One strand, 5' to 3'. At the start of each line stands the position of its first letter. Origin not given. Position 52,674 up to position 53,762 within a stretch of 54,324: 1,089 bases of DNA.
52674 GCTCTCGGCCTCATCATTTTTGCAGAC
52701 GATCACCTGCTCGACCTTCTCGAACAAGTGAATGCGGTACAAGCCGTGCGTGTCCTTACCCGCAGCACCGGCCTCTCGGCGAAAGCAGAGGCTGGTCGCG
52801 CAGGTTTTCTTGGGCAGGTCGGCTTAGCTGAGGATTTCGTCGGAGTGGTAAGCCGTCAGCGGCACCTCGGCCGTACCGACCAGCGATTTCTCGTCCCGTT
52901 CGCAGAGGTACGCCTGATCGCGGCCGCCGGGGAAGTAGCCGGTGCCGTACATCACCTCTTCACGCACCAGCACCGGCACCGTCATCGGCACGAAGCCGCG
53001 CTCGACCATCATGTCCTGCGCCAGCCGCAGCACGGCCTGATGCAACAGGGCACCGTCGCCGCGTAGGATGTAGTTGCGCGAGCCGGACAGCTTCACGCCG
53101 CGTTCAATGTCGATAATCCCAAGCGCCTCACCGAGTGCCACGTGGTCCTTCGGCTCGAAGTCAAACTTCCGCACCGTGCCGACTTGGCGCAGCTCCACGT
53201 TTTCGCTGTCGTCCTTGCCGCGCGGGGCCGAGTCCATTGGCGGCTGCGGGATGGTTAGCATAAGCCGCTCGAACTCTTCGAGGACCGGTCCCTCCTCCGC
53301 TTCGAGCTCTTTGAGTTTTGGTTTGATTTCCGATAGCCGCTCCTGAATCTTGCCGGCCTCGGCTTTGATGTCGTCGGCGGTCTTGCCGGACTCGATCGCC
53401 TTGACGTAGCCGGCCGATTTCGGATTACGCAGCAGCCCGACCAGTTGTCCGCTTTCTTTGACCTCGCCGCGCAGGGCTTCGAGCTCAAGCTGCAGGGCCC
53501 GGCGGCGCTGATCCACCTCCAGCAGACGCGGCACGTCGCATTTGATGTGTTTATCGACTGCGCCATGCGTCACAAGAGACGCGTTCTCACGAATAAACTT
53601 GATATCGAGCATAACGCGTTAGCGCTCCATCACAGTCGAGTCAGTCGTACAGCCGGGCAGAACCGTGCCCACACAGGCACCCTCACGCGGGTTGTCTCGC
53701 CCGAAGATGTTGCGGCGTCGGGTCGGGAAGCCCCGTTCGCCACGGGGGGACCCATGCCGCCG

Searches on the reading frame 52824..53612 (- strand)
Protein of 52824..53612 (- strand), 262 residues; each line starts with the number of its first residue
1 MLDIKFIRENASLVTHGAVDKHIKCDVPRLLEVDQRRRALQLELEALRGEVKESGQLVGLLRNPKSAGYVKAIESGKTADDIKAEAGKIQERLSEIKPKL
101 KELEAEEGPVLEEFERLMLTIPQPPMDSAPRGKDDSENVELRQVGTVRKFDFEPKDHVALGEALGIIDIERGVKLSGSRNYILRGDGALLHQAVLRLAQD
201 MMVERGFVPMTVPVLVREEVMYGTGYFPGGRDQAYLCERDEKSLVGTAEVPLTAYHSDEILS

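Call 13: search_protein_families(library=pfam, proteins=[window:52824-53612:-])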
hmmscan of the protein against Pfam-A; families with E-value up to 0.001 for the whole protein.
window:52824-53612:- (262 aa): 1 family
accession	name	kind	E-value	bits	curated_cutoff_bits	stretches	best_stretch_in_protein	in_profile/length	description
PF02403.27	Seryl_tRNA_N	-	3.8e-15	56.5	28.2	1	1-122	1-105/108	Seryl-tRNA synthetase N-terminal domain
